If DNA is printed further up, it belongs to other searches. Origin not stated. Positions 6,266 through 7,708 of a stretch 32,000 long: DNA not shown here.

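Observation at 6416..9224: Orphan two-gene operon (unknown ~367 aa protein + 553 aa repeat/nuclease protein): candidate undescribed system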

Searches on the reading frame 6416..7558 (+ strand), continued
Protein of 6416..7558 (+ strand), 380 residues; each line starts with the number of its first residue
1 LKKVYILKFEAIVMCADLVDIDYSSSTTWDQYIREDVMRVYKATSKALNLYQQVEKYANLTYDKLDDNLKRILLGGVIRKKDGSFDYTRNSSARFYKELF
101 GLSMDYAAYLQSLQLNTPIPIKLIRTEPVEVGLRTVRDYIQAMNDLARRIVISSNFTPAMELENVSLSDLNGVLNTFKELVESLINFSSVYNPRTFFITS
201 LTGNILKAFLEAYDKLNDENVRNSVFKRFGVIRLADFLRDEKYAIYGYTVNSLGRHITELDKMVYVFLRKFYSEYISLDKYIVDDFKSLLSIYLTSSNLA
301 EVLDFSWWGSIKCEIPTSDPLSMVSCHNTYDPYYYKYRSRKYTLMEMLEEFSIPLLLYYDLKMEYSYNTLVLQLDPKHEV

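Call 58: find_encoding_contigs(protein=P0104, flank=8000, max_places=2)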
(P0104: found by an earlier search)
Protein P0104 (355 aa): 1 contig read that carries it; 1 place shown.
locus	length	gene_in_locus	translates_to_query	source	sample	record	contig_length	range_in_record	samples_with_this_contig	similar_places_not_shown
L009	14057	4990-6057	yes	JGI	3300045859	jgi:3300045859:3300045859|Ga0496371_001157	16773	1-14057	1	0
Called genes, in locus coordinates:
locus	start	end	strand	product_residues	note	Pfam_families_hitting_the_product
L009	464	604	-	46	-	-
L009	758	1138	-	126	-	-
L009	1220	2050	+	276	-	-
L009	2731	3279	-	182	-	PF11848:DUF3368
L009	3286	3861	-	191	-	PF03683:UPF0175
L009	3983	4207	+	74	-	PF12838:Fer4_7 (weak), PF13187:Fer4_9 (weak), PF00037:Fer4 (weak)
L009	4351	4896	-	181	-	-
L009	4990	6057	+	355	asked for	-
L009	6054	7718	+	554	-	-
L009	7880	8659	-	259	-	-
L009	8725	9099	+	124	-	-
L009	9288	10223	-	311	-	-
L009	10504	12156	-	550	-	PF00069:Pkinase, PF07714:PK_Tyr_Ser-Thr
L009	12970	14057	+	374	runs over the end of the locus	PF09376:NurA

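Call 59: find_encoding_contigs(protein=P0022, flank=8000, max_places=2)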
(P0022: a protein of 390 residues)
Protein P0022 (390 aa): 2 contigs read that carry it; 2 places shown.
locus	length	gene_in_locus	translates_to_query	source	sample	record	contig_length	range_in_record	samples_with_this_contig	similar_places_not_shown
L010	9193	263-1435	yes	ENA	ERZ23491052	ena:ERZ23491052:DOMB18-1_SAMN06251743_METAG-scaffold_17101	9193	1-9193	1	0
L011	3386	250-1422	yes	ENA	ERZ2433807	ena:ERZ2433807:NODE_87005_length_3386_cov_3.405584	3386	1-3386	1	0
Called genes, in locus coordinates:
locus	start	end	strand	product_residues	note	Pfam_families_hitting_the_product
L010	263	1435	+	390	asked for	-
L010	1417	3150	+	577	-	-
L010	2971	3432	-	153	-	-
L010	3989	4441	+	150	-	-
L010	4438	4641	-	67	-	PF18478:PIN_10 (weak), PF18480:DUF5615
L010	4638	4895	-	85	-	PF04255:DUF433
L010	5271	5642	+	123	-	PF13175:AAA_15 (weak), PF13304:AAA_21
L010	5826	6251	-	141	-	PF01850:PIN (weak), PF10130:PIN_2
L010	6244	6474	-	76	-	-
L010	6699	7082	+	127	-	PF12643:MazG-like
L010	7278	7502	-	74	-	PF18506:RelB-like (weak)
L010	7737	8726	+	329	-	PF13091:PLDc_2 (weak), PF01878:EVE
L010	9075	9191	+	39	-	?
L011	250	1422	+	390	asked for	-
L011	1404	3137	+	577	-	-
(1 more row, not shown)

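Call 60: find_encoding_contigs(protein=P0019, flank=8000, max_places=2)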
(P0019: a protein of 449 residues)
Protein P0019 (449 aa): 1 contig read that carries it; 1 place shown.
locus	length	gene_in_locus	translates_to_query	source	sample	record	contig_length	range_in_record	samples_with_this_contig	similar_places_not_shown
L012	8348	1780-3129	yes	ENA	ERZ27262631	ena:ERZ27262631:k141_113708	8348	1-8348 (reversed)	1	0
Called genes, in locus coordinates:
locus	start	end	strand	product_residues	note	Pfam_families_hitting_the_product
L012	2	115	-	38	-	?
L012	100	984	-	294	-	PF03186:CobD_Cbib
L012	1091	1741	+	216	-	PF01902:Diphthami_syn_2_N, PF28410:Diphthami_syn_2_C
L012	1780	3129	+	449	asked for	-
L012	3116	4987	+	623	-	-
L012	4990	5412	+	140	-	PF04608:PgpA (weak)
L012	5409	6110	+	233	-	PF02654:CobS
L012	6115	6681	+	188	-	PF12804:NTP_transf_3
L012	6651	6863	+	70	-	-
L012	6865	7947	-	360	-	-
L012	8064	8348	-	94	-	?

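Call 61: search_protein_families(library=pfam, proteins=[L006:9125-10663:+, L008:9807-10961:+, L009:6054-7715:+, L010:1417-3147:+, L012:3116-4984:+], max_evalue=1)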
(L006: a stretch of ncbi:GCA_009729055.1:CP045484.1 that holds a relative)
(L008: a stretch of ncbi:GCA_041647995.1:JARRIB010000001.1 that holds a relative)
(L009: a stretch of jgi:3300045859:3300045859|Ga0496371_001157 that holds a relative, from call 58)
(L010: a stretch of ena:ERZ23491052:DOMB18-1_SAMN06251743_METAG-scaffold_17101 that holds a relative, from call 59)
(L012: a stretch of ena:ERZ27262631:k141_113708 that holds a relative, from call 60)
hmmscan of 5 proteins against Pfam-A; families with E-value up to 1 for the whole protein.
L006:9125-10663:+ (513 aa): 1 family
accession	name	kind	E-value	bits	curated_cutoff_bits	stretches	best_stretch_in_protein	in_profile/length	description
PF11123.14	DNA_Packaging_2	-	0.19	12.3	27.5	1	348-383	30-65/79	DNA packaging protein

L008:9807-10961:+ (385 aa): 0 families

L009:6054-7715:+ (554 aa): 1 family
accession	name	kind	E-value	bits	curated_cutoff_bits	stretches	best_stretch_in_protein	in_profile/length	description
PF23024.1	AMP-dom_DIP2-like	-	0.072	13.6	27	1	221-267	41-87/110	Disco-interacting protein 2-like, AMP domain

L010:1417-3147:+ (577 aa): 0 families

L012:3116-4984:+ (623 aa): 0 families

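Call 63: list_cluster_members(proteins=[P0026, P0027, P0028, P0029, P0030, P0031, P0032, P0034, P0035, P0036])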
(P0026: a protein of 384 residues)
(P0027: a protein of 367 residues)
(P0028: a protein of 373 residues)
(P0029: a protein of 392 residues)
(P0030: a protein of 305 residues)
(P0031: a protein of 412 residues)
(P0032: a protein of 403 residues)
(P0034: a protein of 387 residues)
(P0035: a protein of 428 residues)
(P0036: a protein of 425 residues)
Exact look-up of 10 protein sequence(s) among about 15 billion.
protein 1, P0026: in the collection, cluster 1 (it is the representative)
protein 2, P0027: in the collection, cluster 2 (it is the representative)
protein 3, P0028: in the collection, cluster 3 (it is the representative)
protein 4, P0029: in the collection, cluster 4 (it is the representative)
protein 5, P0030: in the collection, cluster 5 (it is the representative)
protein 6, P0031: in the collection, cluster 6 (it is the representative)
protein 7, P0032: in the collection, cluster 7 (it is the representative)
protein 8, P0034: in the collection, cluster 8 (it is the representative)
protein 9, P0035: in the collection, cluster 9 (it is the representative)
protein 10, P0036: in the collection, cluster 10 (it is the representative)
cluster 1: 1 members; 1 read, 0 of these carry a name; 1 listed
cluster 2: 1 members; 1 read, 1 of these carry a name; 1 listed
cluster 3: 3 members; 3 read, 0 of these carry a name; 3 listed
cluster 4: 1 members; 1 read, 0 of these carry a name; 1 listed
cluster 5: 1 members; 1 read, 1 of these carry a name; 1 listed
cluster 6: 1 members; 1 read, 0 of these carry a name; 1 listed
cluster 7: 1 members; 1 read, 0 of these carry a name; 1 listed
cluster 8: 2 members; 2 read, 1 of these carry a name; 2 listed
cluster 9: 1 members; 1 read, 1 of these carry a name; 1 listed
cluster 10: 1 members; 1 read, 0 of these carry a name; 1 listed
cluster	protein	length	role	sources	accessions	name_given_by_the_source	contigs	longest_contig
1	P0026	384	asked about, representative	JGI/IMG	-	-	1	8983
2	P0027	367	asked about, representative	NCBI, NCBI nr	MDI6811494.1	MAG: hypothetical protein QMD80_07495 [archaeon] | hypothetical protein [archaeon]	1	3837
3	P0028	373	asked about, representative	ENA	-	-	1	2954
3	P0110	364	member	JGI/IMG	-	-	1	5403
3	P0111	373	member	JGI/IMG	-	-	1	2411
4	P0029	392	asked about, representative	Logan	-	-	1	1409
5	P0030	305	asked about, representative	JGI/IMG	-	hypothetical protein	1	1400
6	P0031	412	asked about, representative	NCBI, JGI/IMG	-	-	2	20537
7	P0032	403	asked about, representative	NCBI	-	-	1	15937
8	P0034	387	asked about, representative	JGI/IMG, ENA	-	hypothetical protein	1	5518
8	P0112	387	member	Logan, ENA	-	-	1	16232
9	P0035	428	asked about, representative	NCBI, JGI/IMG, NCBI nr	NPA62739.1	MAG: hypothetical protein GXN95_04200 [Methanococci archaeon] | hypothetical protein [Methanococci archaeon]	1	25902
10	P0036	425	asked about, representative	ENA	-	-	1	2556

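Call 64: list_cluster_members(proteins=[P0037, P0038, P0039, P0040, P0041, P0045, P0055, P0071, P0083, P0095])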
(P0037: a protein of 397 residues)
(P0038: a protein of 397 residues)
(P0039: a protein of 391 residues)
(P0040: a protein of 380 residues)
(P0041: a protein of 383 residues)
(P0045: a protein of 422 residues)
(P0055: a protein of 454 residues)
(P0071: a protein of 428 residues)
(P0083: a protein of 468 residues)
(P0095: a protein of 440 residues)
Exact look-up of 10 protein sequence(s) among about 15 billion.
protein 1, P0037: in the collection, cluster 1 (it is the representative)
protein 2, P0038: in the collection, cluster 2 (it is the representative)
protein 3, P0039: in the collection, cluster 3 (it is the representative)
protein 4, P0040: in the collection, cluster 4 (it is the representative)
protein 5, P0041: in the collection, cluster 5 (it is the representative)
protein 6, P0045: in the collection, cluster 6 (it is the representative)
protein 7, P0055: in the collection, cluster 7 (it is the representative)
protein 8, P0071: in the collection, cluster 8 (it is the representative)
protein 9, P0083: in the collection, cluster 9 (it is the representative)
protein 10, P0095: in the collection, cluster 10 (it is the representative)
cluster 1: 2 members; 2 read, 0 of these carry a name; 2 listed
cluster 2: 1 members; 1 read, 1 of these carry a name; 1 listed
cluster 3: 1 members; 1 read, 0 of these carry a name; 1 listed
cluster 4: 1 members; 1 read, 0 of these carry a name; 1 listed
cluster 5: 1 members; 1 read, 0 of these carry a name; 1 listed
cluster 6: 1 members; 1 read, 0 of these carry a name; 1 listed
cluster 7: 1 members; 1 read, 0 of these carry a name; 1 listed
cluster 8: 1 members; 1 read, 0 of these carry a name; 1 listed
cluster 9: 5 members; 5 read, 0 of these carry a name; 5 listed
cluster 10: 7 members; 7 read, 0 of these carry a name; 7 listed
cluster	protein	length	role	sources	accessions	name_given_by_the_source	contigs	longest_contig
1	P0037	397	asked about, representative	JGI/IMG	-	-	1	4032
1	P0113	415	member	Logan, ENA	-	-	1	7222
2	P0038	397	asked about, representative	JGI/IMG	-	hypothetical protein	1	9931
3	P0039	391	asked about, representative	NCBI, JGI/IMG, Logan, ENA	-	-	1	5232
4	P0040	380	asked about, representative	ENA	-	-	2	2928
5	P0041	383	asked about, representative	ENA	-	-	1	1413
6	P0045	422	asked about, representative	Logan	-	-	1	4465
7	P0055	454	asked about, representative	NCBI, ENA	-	-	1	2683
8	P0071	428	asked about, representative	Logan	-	-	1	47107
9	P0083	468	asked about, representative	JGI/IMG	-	-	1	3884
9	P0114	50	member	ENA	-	-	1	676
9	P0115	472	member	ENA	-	-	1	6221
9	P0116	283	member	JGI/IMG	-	-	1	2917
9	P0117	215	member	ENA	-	-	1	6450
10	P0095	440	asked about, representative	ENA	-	-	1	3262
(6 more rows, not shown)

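Call 65: find_encoding_contigs(protein=P0071, flank=10000, max_places=1)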
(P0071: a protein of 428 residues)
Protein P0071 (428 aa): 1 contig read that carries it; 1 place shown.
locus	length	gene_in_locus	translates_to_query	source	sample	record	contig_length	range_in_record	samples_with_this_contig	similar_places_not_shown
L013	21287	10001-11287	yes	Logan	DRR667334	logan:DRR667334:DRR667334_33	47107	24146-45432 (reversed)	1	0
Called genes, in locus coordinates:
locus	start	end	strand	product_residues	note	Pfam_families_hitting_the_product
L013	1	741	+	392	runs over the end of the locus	PF07728:AAA_5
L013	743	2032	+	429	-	-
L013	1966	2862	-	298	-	-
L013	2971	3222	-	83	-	-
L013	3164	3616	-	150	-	-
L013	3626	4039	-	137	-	-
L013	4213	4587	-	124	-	PF05942:PaREP1 (weak), PF18498:DUF5618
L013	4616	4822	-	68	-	-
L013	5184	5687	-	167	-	PF05942:PaREP1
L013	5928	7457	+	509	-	PF03853:YjeF_N, PF01256:Carb_kinase, PF02110:HK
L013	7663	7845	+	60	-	-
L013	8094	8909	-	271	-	-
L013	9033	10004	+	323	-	-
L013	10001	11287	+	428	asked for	-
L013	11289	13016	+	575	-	-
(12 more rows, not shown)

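Call 66: find_encoding_contigs(protein=P0035, flank=10000, max_places=1)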
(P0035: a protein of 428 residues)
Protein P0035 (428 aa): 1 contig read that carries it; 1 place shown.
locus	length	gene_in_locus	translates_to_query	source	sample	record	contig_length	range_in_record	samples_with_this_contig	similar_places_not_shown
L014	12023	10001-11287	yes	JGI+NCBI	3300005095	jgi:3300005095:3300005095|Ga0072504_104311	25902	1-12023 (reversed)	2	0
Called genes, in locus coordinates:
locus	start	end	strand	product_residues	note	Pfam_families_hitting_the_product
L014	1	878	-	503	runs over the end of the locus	PF02885:Glycos_trans_3N, PF00591:Glycos_transf_3, PF07831:PYNP_C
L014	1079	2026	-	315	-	PF00288:GHMP_kinases_N, PF08544:GHMP_kinases_C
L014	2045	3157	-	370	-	PF00155:Aminotran_1_2, PF01053:Cys_Met_Meta_PP (weak)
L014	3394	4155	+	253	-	PF01656:CbiA, PF02374:ArsA_ATPase, PF06564:CBP_BcsQ (faint), PF10609:ParA, PF13614:AAA_31, PF00142:Fer4_NifH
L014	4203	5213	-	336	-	PF17131:TP_0789-like (weak), PF14285:DUF4367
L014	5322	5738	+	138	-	PF03686:UPF0146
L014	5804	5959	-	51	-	PF00832:Ribosomal_L39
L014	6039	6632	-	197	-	PF24167:DUF7411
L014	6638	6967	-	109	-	PF01984:dsDNA_bind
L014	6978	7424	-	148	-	PF01090:Ribosomal_S19e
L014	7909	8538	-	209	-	PF00899:ThiF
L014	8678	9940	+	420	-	PF21667:Nop5_N, PF01798:Nop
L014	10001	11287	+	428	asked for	-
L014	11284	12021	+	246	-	?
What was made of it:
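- Some loci lie among housekeeping genes: L012 among cobalamin and diphthamide genes, and L014 next to Nop5 and ribosomal protein genes (calls 60, 66). Several loci sit between housekeeping genes (L012, L014; calls 60, 66).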

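Call 67: find_encoding_contigs(protein=P0031, flank=10000, max_places=1)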
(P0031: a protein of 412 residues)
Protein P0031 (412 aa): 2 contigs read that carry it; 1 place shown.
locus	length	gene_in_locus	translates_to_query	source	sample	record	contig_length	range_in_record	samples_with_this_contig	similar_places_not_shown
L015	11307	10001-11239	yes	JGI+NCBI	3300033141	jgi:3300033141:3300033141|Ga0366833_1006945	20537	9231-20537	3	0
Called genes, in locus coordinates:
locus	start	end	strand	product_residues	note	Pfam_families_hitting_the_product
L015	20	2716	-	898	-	PF18211:Csm1_B, PF22335:Cas10-Cmr2_palm2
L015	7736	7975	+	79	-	-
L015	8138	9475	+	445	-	PF07690:MFS_1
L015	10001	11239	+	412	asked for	-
